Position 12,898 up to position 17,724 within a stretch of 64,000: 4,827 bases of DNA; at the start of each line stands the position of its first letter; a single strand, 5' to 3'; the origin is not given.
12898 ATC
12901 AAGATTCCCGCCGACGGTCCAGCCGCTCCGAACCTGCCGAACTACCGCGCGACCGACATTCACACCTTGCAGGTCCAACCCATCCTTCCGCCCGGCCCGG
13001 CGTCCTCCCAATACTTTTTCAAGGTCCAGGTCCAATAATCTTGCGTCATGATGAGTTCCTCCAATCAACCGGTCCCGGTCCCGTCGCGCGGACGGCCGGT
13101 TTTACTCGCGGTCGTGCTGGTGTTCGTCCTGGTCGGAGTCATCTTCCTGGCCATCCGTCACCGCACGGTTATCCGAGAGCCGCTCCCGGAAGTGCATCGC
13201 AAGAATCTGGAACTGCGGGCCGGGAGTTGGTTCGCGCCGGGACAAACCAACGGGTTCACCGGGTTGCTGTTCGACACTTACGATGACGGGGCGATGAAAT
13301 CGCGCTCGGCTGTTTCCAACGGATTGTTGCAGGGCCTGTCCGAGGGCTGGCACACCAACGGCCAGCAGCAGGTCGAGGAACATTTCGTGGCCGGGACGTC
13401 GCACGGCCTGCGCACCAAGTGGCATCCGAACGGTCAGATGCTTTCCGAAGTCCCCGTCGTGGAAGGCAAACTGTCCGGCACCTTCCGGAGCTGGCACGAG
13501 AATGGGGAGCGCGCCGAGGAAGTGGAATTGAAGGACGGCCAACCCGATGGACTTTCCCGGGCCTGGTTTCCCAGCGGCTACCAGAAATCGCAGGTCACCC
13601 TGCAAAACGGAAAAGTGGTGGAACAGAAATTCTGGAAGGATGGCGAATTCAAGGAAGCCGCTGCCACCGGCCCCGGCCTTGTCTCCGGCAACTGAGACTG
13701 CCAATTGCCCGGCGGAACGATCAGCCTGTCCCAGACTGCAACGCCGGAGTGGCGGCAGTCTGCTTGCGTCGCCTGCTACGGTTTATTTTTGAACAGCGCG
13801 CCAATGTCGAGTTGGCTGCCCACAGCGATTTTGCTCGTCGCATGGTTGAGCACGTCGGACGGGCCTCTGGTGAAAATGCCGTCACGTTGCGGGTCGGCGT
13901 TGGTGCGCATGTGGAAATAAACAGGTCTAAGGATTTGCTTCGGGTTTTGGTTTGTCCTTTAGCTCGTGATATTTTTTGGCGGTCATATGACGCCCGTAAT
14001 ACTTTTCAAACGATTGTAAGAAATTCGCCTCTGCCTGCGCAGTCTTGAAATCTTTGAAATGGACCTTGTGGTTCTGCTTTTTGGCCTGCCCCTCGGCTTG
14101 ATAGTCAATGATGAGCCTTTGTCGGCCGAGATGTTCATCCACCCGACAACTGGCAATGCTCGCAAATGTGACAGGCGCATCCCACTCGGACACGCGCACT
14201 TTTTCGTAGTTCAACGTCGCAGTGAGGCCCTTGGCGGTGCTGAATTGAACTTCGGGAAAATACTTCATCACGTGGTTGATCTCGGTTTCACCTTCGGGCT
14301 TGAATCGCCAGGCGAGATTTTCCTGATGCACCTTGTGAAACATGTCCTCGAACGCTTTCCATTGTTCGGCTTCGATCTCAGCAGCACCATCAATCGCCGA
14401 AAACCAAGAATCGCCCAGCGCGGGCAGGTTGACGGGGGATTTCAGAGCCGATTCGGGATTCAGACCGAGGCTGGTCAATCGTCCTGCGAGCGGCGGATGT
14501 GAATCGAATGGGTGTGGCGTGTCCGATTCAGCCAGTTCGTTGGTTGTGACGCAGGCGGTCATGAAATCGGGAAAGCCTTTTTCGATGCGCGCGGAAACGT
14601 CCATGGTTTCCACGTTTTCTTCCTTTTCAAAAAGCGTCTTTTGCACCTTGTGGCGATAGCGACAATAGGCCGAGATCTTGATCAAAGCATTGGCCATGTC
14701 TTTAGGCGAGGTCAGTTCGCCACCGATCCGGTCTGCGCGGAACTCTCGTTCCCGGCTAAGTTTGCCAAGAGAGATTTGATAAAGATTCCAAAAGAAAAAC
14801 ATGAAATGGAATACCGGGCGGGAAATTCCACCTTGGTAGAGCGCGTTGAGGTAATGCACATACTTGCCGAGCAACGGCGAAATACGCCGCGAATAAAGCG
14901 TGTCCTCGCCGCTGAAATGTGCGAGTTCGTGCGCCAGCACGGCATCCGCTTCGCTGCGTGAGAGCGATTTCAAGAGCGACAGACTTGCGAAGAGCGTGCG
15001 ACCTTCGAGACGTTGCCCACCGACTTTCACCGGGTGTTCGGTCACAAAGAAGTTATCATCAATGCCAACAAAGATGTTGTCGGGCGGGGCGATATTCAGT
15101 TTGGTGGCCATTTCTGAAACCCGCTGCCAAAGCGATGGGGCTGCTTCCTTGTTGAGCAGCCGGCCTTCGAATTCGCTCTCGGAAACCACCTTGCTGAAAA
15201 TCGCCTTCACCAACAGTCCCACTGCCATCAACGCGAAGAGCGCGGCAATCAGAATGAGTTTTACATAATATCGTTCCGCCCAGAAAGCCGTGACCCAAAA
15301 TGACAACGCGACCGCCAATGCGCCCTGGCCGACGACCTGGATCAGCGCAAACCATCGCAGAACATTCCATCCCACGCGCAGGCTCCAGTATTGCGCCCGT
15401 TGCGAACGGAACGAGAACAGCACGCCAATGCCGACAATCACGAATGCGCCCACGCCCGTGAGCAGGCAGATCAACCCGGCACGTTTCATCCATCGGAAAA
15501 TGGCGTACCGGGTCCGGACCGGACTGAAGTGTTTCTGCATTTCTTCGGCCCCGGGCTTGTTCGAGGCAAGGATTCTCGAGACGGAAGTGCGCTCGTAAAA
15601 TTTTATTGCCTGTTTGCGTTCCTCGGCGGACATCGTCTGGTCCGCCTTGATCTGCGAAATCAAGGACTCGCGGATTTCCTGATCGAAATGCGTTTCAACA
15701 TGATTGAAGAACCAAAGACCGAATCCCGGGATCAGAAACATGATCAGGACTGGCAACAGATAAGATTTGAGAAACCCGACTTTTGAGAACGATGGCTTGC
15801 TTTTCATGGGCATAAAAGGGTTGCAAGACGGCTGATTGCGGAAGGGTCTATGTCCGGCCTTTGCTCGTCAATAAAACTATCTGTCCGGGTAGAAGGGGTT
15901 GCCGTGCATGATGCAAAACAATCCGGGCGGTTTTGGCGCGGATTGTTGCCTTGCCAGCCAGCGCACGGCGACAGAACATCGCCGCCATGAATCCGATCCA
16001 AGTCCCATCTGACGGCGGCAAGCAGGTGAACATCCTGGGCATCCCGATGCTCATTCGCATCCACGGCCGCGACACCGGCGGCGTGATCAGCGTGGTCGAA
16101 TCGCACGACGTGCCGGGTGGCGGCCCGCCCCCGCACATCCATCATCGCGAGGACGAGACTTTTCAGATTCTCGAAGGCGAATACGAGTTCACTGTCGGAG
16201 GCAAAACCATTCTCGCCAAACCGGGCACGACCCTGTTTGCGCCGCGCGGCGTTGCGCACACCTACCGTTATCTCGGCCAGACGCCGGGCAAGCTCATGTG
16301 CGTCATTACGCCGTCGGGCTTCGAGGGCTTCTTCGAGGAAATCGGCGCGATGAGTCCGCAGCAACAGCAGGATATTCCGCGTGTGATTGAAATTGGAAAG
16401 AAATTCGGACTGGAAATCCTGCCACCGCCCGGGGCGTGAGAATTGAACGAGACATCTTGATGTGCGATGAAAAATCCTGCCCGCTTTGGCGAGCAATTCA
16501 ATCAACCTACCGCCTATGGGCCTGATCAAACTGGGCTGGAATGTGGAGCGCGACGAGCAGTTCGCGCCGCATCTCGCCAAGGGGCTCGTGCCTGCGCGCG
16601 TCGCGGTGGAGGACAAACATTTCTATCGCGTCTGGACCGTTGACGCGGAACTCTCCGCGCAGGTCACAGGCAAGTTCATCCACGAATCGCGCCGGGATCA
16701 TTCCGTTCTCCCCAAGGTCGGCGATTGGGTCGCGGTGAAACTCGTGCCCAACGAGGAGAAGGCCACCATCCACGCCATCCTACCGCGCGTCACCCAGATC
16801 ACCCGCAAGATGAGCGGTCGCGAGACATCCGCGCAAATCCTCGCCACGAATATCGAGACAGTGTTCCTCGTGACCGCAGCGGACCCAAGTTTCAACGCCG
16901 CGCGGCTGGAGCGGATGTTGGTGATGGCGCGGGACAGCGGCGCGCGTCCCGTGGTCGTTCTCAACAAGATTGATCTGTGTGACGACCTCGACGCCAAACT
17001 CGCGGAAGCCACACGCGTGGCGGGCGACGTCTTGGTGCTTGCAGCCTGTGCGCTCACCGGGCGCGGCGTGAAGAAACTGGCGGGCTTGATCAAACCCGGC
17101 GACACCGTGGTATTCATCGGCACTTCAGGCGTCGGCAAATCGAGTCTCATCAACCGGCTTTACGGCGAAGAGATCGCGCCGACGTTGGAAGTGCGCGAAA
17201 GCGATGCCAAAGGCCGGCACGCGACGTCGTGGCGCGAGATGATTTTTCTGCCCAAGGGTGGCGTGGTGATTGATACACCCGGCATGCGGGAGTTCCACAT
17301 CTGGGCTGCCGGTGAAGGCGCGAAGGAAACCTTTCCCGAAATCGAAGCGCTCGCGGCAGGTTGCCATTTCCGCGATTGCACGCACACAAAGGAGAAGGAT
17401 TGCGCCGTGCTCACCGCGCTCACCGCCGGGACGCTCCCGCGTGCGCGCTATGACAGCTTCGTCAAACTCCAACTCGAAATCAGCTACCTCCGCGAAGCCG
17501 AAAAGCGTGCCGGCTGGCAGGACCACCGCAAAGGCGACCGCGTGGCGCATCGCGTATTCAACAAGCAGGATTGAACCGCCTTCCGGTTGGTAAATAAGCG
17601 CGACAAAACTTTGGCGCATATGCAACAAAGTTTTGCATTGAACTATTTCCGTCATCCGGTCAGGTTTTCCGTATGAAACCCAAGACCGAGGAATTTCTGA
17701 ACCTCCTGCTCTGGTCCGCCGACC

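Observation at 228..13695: Five-gene co-directional cluster of secreted or anchored proteins of unknown function around the giant gene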

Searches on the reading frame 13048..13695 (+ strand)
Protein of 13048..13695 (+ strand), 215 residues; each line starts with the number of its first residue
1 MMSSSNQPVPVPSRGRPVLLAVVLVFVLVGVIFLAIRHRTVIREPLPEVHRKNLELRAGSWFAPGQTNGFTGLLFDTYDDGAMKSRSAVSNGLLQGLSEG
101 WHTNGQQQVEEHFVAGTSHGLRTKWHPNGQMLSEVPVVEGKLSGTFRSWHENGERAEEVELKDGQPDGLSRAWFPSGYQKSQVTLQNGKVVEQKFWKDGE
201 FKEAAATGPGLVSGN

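Call 8: search_protein_families(library=pfam, proteins=[window:13048-13695:+], max_evalue=0.1)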
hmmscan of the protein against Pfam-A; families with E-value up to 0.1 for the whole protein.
window:13048-13695:+ (215 aa): 1 family
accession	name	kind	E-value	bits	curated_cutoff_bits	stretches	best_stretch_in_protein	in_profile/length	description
PF07661.19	MORN_2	-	2.2e-10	40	29.6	1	119-136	2-19/22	MORN repeat variant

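Call 9: search_protein_families(library=ncbifam, proteins=[window:13048-13695:+], max_evalue=0.1)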
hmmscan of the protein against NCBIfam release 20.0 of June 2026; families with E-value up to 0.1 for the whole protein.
window:13048-13695:+ (215 aa): 1 family
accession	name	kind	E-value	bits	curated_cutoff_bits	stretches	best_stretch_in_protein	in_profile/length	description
NF033566.1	adhes_LIC20035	equivalog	0.00018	20.4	250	1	104-200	126-228/434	LIC20035 family adhesin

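Call 11: search_protein_families(library=phrogs, proteins=[window:13048-13695:+], max_evalue=0.1)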
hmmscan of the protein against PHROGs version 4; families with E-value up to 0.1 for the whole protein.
window:13048-13695:+ (215 aa): 0 families

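Call 12: search_protein_families(library=padloc, proteins=[window:13048-13695:+], max_evalue=0.1)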
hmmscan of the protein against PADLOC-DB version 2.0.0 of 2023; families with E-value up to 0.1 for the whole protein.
window:13048-13695:+ (215 aa): 0 families

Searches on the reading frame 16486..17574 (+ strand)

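Call 29: search_protein_families(library=pfam, proteins=[window:16486-17574:+], max_evalue=0.001)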
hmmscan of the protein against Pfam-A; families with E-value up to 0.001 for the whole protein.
window:16486-17574:+ (362 aa): 5 families
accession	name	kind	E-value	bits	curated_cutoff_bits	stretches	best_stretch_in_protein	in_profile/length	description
PF03193.22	RsgA_GTPase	-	8.3e-46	156.4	30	1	98-273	1-174/174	RsgA GTPase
PF01926.29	MMR_HSR1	-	1.4e-07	32.1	21.9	1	207-307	1-95/113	50S ribosome-binding GTPase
PF00350.29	Dynamin_N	-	1e-06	29.3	27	0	208-233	1-26/168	Dynamin family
PF00009.33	GTP_EFTU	-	9.9e-05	22.4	26.5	0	123-199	93-179/188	Elongation factor Tu GTP binding domain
PF00005.33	ABC_tran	-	0.0001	23.4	25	1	198-243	4-51/137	ABC transporter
